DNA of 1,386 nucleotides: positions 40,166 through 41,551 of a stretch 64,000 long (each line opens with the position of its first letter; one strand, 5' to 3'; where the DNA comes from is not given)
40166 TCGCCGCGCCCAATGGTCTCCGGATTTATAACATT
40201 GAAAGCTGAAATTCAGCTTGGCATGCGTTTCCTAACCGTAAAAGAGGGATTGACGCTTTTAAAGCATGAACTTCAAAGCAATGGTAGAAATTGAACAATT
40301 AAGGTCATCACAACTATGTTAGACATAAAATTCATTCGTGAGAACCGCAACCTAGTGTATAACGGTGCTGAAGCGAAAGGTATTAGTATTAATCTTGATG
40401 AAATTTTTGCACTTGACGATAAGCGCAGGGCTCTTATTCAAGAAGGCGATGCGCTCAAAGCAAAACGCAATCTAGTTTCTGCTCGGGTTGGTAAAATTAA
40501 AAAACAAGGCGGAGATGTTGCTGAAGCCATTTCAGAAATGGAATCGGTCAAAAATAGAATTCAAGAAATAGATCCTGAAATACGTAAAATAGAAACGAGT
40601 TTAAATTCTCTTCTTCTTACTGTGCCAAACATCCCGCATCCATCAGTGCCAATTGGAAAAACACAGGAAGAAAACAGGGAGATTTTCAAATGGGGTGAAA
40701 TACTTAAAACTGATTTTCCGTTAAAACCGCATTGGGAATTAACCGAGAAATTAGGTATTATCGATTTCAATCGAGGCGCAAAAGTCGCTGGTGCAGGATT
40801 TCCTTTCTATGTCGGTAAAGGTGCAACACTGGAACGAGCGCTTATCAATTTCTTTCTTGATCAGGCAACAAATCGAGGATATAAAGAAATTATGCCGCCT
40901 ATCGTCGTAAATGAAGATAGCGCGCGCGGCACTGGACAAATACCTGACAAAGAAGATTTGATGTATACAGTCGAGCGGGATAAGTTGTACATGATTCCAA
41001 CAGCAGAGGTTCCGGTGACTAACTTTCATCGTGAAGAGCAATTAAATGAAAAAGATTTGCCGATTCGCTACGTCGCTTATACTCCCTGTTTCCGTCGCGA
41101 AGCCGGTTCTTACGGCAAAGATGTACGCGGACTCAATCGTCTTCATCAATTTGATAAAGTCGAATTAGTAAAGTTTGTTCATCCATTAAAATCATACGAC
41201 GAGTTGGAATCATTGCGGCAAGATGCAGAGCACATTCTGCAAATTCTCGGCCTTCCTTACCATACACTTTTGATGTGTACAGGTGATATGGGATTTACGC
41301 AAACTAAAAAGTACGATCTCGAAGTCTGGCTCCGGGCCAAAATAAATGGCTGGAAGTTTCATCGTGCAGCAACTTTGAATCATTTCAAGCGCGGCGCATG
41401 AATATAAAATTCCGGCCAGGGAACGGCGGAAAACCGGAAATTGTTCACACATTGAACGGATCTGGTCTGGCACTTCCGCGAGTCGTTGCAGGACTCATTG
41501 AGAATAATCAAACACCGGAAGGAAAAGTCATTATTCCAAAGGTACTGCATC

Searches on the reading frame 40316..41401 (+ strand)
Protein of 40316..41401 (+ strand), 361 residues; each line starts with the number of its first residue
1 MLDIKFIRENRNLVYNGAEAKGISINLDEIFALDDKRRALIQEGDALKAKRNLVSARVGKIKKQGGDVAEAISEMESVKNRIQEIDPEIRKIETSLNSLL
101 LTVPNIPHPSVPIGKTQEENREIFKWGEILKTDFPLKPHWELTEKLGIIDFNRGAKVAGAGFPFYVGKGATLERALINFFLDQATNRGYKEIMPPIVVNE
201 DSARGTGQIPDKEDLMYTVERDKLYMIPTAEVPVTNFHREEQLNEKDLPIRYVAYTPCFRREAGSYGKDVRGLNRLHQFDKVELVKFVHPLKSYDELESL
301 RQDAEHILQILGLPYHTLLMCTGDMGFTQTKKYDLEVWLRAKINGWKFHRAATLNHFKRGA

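Call 70: search_protein_families(library=pfam, proteins=[window:40316-41401:+], max_evalue=0.00001)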
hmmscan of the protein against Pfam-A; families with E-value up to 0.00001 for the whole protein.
window:40316-41401:+ (361 aa): 2 families
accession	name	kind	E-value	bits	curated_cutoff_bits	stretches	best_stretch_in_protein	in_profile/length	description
PF00587.30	tRNA-synt_2b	-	6.4e-29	101.7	29.3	1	217-340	1-123/179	tRNA synthetase class II core domain (G, H, P, S and T)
PF02403.27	Seryl_tRNA_N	-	3.2e-28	98.6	28.2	1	1-107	1-108/108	Seryl-tRNA synthetase N-terminal domain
